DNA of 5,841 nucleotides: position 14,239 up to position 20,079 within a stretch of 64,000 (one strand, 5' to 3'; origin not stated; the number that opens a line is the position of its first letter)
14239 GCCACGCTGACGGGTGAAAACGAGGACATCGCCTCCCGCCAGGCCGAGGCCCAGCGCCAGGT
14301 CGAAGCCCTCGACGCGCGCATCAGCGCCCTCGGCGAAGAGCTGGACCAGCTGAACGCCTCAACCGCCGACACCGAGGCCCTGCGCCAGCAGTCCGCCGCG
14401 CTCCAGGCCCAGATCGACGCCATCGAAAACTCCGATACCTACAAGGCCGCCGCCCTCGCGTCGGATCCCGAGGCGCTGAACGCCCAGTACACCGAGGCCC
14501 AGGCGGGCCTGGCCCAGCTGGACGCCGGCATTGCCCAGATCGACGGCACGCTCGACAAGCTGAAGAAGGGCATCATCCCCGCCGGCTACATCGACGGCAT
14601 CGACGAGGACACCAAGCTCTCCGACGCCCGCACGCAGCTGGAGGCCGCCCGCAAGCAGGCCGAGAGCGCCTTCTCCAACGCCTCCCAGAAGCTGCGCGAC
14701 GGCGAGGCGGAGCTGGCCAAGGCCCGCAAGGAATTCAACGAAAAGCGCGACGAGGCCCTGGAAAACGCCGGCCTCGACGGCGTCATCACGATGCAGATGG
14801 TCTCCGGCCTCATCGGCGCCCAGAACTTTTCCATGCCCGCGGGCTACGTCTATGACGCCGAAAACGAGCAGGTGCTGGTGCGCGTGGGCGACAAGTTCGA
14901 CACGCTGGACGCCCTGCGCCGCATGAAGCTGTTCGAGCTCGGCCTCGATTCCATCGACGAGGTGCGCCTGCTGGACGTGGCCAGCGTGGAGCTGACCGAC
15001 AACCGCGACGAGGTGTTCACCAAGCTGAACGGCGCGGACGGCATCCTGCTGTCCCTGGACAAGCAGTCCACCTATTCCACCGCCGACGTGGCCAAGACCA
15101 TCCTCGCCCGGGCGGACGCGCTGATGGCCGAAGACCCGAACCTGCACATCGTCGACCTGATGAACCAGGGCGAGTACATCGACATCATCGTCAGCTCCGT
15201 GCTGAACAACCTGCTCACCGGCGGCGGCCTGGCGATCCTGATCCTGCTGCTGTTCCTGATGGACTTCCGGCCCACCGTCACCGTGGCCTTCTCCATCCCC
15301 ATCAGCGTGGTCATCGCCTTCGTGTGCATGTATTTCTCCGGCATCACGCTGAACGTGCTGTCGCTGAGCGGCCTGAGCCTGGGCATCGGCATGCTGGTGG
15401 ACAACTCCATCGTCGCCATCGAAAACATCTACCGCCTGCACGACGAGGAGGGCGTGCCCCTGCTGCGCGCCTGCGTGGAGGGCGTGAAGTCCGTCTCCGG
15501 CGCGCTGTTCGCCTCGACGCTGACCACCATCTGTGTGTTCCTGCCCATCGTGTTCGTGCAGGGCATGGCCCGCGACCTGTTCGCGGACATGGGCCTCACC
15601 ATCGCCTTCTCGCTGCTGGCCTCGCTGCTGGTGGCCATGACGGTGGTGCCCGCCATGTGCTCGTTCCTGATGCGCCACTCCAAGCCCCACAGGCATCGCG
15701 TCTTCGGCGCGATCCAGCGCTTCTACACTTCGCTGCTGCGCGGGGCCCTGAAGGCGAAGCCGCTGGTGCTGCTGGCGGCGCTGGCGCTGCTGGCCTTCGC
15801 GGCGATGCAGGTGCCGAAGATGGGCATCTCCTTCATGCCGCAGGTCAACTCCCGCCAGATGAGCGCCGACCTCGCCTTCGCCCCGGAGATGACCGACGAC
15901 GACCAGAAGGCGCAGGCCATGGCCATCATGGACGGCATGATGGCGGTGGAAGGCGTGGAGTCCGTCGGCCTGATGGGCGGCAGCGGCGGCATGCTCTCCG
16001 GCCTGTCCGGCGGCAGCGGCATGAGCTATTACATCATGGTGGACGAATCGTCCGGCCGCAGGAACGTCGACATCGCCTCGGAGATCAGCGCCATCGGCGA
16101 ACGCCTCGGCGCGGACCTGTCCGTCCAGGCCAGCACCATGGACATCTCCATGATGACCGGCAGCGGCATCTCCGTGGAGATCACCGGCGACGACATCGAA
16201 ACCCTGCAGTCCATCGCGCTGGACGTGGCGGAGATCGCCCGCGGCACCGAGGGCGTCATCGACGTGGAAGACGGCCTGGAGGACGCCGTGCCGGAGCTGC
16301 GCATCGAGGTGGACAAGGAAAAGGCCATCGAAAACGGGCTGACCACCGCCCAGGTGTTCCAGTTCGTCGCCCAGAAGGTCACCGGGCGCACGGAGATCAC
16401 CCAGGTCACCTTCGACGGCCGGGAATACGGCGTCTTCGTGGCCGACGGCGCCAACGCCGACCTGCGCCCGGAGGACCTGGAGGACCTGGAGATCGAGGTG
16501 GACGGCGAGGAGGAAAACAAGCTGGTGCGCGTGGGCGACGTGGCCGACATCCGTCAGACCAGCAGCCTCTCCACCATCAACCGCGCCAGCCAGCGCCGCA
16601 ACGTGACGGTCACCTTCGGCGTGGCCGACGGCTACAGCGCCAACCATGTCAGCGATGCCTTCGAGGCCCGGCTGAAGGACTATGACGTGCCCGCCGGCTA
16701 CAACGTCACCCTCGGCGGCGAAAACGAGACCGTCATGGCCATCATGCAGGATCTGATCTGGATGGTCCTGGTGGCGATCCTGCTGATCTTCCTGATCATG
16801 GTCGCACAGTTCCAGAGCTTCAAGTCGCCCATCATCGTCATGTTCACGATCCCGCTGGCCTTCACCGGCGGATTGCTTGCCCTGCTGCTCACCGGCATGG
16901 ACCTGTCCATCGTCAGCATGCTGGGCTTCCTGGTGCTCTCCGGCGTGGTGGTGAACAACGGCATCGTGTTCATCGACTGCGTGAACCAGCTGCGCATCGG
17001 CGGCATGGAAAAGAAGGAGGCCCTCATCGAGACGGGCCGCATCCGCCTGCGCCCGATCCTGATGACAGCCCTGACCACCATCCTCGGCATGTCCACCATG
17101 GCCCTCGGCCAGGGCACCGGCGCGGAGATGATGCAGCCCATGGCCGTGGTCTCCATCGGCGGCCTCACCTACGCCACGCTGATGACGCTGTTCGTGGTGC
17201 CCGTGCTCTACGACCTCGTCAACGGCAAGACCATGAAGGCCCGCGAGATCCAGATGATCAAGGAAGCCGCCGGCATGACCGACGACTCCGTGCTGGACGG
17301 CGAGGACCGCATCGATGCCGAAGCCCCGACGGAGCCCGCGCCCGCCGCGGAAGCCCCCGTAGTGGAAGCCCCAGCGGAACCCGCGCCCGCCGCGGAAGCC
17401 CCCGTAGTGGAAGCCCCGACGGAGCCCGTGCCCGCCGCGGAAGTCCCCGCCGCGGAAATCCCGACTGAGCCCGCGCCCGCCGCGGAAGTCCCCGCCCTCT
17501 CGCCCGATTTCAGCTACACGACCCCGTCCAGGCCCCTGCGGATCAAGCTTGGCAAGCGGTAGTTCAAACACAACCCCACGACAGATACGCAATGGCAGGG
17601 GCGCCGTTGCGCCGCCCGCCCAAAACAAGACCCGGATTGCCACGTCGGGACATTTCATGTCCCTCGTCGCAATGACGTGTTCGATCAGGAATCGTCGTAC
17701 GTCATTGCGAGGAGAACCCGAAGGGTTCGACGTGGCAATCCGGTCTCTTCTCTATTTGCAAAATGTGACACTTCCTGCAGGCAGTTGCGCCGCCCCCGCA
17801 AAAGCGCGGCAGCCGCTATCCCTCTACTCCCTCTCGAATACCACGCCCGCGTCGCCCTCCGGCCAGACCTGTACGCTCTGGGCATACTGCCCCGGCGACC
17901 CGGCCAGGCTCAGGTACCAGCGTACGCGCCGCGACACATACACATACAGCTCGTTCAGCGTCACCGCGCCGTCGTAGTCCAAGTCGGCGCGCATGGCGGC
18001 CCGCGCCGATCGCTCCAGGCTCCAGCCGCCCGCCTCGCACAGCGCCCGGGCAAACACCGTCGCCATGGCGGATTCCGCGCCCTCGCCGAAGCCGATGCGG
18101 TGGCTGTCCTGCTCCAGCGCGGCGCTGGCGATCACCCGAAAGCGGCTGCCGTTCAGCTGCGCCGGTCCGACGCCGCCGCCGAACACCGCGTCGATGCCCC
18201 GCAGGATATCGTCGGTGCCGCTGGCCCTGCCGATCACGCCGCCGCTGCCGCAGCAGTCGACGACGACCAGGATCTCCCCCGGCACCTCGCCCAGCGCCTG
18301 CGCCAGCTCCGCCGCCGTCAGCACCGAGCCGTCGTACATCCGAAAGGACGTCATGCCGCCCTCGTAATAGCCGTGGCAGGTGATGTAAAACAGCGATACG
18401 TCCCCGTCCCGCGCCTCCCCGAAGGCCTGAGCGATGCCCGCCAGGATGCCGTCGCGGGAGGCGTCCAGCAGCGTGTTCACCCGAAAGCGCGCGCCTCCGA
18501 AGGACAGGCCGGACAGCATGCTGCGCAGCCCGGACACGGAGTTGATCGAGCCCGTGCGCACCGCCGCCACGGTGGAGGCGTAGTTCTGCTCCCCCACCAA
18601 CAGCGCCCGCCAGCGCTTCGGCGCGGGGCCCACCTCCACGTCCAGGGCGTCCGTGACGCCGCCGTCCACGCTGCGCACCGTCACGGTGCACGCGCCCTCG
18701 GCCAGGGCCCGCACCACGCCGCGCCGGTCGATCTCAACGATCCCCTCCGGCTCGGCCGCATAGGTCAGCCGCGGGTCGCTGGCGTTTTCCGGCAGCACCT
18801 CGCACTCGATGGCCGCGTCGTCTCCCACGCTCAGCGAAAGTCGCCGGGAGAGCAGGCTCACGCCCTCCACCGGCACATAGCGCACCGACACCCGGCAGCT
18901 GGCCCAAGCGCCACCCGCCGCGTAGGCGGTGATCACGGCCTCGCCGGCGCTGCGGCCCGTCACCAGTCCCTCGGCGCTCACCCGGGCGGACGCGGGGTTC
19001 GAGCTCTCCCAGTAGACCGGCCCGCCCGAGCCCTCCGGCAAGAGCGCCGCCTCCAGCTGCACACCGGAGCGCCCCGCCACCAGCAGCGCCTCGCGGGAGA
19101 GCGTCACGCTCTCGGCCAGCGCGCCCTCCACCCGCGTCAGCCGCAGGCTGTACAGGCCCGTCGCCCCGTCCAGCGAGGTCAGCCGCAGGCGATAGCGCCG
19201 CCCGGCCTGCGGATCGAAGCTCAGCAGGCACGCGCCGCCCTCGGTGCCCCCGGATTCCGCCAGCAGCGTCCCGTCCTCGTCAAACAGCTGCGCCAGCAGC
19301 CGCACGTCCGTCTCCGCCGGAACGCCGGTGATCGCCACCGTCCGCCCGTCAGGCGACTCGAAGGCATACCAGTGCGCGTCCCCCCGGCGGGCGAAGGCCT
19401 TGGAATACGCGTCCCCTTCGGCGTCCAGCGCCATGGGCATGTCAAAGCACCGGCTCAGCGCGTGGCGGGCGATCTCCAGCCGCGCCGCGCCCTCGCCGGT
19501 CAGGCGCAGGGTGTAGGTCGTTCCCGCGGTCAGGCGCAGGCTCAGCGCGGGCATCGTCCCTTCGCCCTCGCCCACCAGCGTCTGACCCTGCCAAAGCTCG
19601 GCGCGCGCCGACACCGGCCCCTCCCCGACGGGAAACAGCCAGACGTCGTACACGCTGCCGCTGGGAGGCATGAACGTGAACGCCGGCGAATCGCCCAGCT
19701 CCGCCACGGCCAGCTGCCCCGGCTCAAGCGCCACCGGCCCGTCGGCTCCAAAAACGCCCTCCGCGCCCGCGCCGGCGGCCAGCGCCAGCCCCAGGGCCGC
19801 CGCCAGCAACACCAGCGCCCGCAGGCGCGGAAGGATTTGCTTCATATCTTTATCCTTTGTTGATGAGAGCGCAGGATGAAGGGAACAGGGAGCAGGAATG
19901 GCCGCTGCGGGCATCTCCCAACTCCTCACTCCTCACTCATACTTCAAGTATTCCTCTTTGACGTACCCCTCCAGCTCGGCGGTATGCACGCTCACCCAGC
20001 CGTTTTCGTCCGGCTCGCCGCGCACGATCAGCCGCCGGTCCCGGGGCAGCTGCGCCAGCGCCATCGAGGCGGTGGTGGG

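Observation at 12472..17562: Stand-alone RND permease with a ~570-aa antiparallel coiled-coil stalk inserted in its first extracytoplasmic loop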

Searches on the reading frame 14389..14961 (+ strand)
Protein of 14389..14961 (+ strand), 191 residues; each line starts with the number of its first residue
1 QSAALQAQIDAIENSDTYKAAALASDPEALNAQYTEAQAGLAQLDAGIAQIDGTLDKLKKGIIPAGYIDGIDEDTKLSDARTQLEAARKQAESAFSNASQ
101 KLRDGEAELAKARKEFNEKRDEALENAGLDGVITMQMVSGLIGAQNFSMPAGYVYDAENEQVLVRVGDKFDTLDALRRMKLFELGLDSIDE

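Call 40: find_related_loci(query=A2, collection=genome_contigs, flank=10000)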
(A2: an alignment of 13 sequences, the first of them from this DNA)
Query A2 (191 aa) in genome_contigs; peptide patterns used: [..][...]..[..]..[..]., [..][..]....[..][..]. (x = any residue, [..] = any of these).
593 stretches matched a pattern; 163 encode a relative of the query (tblastn E <= 1e-3); the best 80 are kept; 80 distinct loci.
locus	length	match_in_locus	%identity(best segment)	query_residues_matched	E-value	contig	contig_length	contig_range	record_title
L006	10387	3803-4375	85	1-191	1e-102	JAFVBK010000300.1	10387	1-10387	MAG: Clostridia bacterium isolate RGIG5017 Roe_deer_Rumen-5__c575722, whole genome shotgun sequence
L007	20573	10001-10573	81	1-191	3e-101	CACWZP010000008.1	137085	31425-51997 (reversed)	MAG: uncultured Clostridiales bacterium isolate RUG11065 genome assembly, contig: RUG11065_asm_8, whole genome shotgun s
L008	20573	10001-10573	81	1-191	4e-100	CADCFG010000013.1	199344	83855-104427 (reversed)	MAG: uncultured Clostridiales bacterium isolate RUG14601 genome assembly, contig: RUG14601_asm_13, whole genome shotgun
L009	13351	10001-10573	79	1-191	4e-99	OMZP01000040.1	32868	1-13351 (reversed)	uncultured Clostridiales bacterium isolate RUG103 genome assembly, contig: scaffold_2208, whole genome shotgun sequence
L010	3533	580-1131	79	8-191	3e-97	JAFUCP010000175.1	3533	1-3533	MAG: Clostridia bacterium isolate RGIG4372 Roe_deer_Jejunum.Co__c264885, whole genome shotgun sequence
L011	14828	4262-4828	79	3-191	1e-95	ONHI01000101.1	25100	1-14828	uncultured Clostridiales bacterium isolate RUG311 genome assembly, contig: scaffold_7629, whole genome shotgun sequence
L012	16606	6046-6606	78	5-191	8e-94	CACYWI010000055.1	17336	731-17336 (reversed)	MAG: uncultured Clostridiales bacterium isolate RUG12338 genome assembly, contig: RUG12338_asm_55, whole genome shotgun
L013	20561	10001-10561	72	3-189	8e-87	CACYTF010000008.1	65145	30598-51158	MAG: uncultured Clostridiales bacterium isolate RUG12259 genome assembly, contig: RUG12259_asm_8, whole genome shotgun s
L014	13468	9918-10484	71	3-191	2e-86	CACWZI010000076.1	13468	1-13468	MAG: uncultured Clostridiales bacterium isolate RUG11052 genome assembly, contig: RUG11052_asm_76, whole genome shotgun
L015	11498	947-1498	73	8-191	2e-85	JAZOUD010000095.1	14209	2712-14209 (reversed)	MAG: Clostridia bacterium isolate T1900045535_YK20190229.MAGScoT_cleanbin_000002 SGB_7757_k141_2037894, whole genome sho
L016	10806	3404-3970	70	3-191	7e-84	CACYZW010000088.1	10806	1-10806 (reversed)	MAG: uncultured Clostridiales bacterium isolate RUG12424 genome assembly, contig: RUG12424_asm_88, whole genome shotgun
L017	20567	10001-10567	70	3-191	1e-83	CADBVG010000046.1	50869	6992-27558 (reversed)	MAG: uncultured Clostridiales bacterium isolate RUG14340 genome assembly, contig: RUG14340_asm_46, whole genome shotgun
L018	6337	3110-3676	69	3-191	1e-82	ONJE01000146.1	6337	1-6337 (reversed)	uncultured Clostridiales bacterium isolate RUG340 genome assembly, contig: scaffold_8651, whole genome shotgun sequence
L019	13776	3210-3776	67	3-191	2e-81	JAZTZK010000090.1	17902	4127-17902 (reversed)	MAG: Clostridia bacterium isolate T1900045324_YK20190013.MAGScoT_cleanbin_000008 SGB_6411_k141_922107, whole genome shot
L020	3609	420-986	68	3-191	3e-81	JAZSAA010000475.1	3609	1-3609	MAG: Clostridia bacterium isolate T1900044942_TS20190408.MAGScoT_cleanbin_000064 SGB_3465_k141_1318509, whole genome sho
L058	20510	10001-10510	34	27-190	3e-24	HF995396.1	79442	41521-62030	Firmicutes bacterium CAG:646 genomic scaffold, scf181, whole genome shotgun sequence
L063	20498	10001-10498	33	10-190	3e-23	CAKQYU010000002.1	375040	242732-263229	MAG: uncultured Lachnospiraceae bacterium isolate REFINED_METABAT215_TOP10_CONTIGS_1500_ASSEMBLY_K77_MERGED__Hadza_MoBio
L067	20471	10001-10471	37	35-190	1e-22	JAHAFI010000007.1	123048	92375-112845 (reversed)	MAG: Clostridiales bacterium isolate L3_058_072G1_dasL3_058_072G1_metabat.metabat.4 L3_058_072G1_scaffold_75, whole geno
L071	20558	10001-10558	31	18-190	3e-22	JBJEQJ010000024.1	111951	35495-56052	MAG: Acutalibacteraceae bacterium isolate SARD08_bin.010 NODE_32_length_111951_cov_20.619316, whole genome shotgun seque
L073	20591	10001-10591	32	5-190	1e-21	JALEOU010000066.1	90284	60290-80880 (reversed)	MAG: Fusicatenibacter sp. isolate SUG199 k141_9914319, whole genome shotgun sequence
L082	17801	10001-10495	27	13-190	7e-21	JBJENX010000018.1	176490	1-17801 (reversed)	MAG: Lachnospiraceae bacterium isolate LOHA42_bin.057 NODE_13_length_176490_cov_23.742613, whole genome shotgun sequence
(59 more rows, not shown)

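Call 49: search_protein_families(library=pfam, proteins=[L063:8312-8947:+, L063:12912-15836:+, L073:12992-13624:+, L073:8123-8620:-, L058:7587-8135:+, L058:13238-13699:+, L082:8322-8978:+, L067:12859-15090:+, L071:8002-8475:-, L067:6286-7896:+], max_evalue=0.001)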
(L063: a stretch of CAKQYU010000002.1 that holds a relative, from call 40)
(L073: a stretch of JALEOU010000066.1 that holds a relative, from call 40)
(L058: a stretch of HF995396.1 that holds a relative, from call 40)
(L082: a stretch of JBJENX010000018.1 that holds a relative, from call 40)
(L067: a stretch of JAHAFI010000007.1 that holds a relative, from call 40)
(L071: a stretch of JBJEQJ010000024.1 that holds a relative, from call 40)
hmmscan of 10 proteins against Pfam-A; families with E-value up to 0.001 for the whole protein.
L063:8312-8947:+ (212 aa): 2 families
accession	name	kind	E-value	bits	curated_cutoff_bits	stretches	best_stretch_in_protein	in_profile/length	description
PF01205.25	UPF0029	-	2e-41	140.8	27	1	19-123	1-106/107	Uncharacterized protein family UPF0029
PF09186.17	DUF1949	-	1e-14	54.5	23.7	1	142-195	3-56/56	Domain of unknown function (DUF1949)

L063:12912-15836:+ (975 aa): 5 families
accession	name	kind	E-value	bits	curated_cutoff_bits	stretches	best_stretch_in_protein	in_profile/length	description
PF09989.15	DUF2229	-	1e-74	251.3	29.4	1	659-877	1-218/218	CoA enzyme activase uncharacterised domain (DUF2229)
PF01869.26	BcrAD_BadFG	-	2.4e-59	201.5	31.5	2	313-566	1-271/271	BadF/BadG/BcrA/BcrD ATPase family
PF00370.27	FGGY_N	-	2.3e-05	24.5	28.8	0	312-339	2-29/245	FGGY family of carbohydrate kinases, N-terminal domain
PF00480.26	ROK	-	3.7e-05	23.8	22.9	0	313-361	2-51/294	ROK family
PF01548.23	DEDD_Tnp_IS110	-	0.00045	20.5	29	0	313-375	1-60/155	Transposase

L073:12992-13624:+ (211 aa): 1 family
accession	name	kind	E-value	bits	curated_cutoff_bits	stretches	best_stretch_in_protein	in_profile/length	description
PF00440.29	TetR_N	-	1.8e-07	31.3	24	1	38-68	14-44/47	Bacterial regulatory proteins, tetR family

L073:8123-8620:- (166 aa): 1 family
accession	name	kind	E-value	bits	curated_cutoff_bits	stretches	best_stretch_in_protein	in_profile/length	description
PF04892.17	VanZ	-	1.9e-20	74.2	30.1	1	15-153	3-125/126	VanZ like family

L058:7587-8135:+ (183 aa): 1 family
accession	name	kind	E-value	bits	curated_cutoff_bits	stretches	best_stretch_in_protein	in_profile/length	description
PF06541.16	ABC_trans_CmpB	-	3.9e-48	163.9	25.9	1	16-169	1-150/151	Putative ABC-transporter type IV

L058:13238-13699:+ (154 aa): 2 families
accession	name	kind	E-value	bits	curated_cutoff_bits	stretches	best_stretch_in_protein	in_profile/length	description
PF00133.28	tRNA-synt_1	-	2.6e-29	102.7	22.7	1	18-100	2-86/414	tRNA synthetases class I (I, L, M and V)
PF09334.17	tRNA-synt_1g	-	2.1e-06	27.2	20.1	1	43-96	5-58/391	tRNA synthetases class I (M)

L082:8322-8978:+ (219 aa): 2 families
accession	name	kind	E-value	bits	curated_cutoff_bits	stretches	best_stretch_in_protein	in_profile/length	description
PF01205.25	UPF0029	-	6.9e-41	139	27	1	19-123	1-106/107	Uncharacterized protein family UPF0029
PF09186.17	DUF1949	-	3.8e-15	55.9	23.7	1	141-195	2-56/56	Domain of unknown function (DUF1949)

L067:12859-15090:+ (744 aa): 3 families
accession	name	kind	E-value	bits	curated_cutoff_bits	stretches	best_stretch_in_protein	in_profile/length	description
PF22124.2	Glyco_hydro_95_cat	-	5.7e-157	523.3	27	1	253-662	1-408/408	Glycosyl hydrolase family 95 catalytic domain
PF14498.12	Glyco_hyd_65N_2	-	1.1e-62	212.5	27.7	1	3-243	1-227/234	Glycosyl hydrolase family 65, N-terminal domain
PF21307.2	Glyco_hydro_95_C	-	1.3e-11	45.3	27.6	1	664-712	1-49/94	Glycoside hydrolase family 95, C-terminal domain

L071:8002-8475:- (158 aa): 12 families
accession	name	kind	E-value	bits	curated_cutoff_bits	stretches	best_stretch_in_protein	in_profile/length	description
PF12802.13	MarR_2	-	2e-11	44.3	27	1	55-95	21-61/61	MarR family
PF01047.28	MarR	-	2.8e-10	40.4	24.6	1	51-95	14-58/59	MarR family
PF13463.12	HTH_27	-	7.5e-09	36.2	22.2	1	52-104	16-68/68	Winged helix DNA-binding domain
PF01325.25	Fe_dep_repress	-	3.9e-07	30.6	26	1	46-85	14-53/60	Iron dependent repressor, N-terminal DNA binding domain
PF22381.2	Staph_reg_Sar_Rot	-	4.6e-07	30.3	27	1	30-108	11-82/85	Transcriptional regulator SarA/Rot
PF13601.12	HTH_34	-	1.7e-05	25.4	27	1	58-113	18-74/80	Winged helix DNA-binding domain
PF13412.12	HTH_24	-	5.1e-05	23.2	21.9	1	60-85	23-48/48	Winged helix-turn-helix DNA-binding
PF01022.26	HTH_5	-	8.1e-05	22.9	22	1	54-85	15-46/47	Bacterial regulatory protein, arsR family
PF01978.25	TrmB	-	8.9e-05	22.7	25.6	1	53-90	21-58/68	Sugar-specific transcriptional regulator TrmB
PF13730.12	HTH_36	-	0.00011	22.3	25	0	32-84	4-55/55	Helix-turn-helix domain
PF02082.26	Rrf2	-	0.00043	20.9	30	0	48-85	17-54/132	Iron-dependent Transcriptional regulator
PF03297.21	Ribosomal_S25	-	0.00083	20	28.8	0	42-93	44-94/101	S25 ribosomal protein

L067:6286-7896:+ (537 aa): 2 families
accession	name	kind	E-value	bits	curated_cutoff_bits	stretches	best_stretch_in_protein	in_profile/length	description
PF01120.23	Alpha_L_fucos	-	3.3e-42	145.6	25.2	1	96-415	53-342/345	Alpha-L-fucosidase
PF14871.12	GHL6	-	3.6e-07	30.9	35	1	136-202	2-65/132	Hypothetical glycosyl hydrolase 6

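Call 85: search_solved_structures(query=A2, max_evalue=1)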
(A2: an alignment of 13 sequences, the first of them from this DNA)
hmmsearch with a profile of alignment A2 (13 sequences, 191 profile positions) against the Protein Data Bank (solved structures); distinct sequences matched with E-value up to 1: 28.
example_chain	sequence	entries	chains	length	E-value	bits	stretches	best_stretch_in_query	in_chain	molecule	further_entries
1rv0_I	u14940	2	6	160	0.09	15.7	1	77-126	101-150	hemagglutinin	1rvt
5cj1_A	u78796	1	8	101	0.15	15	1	74-119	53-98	Gp7-MYH7-(1526-1571) chimera protein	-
6zre_A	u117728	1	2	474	0.19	14.6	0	31-116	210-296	Outer membrane protein OprM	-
1wp1_A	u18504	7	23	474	0.21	14.5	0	31-116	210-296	Outer membrane protein oprM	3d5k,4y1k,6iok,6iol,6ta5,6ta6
3lca_A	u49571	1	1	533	0.23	14.3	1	11-80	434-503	Protein TOM71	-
3fp2_A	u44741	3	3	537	0.23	14.3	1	11-80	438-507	TPR repeat-containing protein YHR117W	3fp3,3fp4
1ruz_I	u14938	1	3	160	0.27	14.1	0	49-126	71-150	hemagglutinin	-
4jug_B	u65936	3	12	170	0.32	13.9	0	49-126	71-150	Hemagglutinin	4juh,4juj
4gxu_B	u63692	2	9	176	0.36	13.7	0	50-126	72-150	Hemagglutinin HA2 chain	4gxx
3gbn_B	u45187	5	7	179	0.38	13.6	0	51-126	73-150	Hemagglutinin | Hemagglutinin, HA2 Subunit | Hemagglutinin HA2 chain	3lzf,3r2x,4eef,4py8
7akz_A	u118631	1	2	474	0.4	13.5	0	31-116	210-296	Outer membrane protein OprM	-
1rd8_B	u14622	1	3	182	0.4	13.5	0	51-126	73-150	hemagglutinin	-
5vmc_B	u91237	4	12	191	0.47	13.3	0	50-126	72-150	Hemagglutinin HA2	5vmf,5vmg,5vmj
6jfv_B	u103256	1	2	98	0.53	13.2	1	48-119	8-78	Keratin, type II cytoskeletal 5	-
3kts_A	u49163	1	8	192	0.55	13.1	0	7-70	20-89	Glycerol uptake operon antiterminator regulatory protein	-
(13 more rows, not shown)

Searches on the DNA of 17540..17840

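Call 94: search_rna_families(source=window, start=17540, end=17840, threshold=evalue, max_evalue=1)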
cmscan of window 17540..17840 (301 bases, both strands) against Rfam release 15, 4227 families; matches with E-value up to 1: 1.
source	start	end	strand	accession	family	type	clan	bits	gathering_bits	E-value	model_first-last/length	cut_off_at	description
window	17632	17740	-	RF04151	MIR4387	Gene; miRNA;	CL00144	30.5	84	0.00018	1-109/109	no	MIR4387 microRNA precursor family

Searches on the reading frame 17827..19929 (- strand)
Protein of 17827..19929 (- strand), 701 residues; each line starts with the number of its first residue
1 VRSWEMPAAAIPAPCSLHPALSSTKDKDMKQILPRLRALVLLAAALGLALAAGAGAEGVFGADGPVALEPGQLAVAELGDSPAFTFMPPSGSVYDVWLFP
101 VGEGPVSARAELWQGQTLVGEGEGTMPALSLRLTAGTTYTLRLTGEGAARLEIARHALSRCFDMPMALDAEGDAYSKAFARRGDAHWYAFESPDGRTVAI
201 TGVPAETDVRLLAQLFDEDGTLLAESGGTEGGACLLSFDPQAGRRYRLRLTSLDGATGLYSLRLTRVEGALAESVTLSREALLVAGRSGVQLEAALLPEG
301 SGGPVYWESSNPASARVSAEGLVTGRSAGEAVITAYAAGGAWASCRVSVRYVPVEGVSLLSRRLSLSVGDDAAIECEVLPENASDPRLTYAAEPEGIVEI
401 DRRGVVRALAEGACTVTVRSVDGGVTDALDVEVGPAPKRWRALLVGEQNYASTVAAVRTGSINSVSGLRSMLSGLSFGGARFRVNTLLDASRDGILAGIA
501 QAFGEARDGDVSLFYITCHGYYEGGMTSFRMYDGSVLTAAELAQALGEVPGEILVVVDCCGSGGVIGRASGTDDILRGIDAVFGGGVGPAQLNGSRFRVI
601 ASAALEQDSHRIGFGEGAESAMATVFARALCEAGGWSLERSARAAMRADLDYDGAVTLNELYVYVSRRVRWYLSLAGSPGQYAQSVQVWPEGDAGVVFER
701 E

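Call 9: search_protein_families(library=pfam, proteins=[window:17827-19929:-], max_evalue=0.001)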
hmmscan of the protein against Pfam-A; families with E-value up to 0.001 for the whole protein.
window:17827-19929:- (701 aa): 1 family
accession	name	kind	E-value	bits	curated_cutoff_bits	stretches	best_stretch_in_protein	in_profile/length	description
PF02368.24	Big_2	-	1.7e-17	63.6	22.8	2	273-337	3-68/79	Bacterial Ig-like domain (group 2)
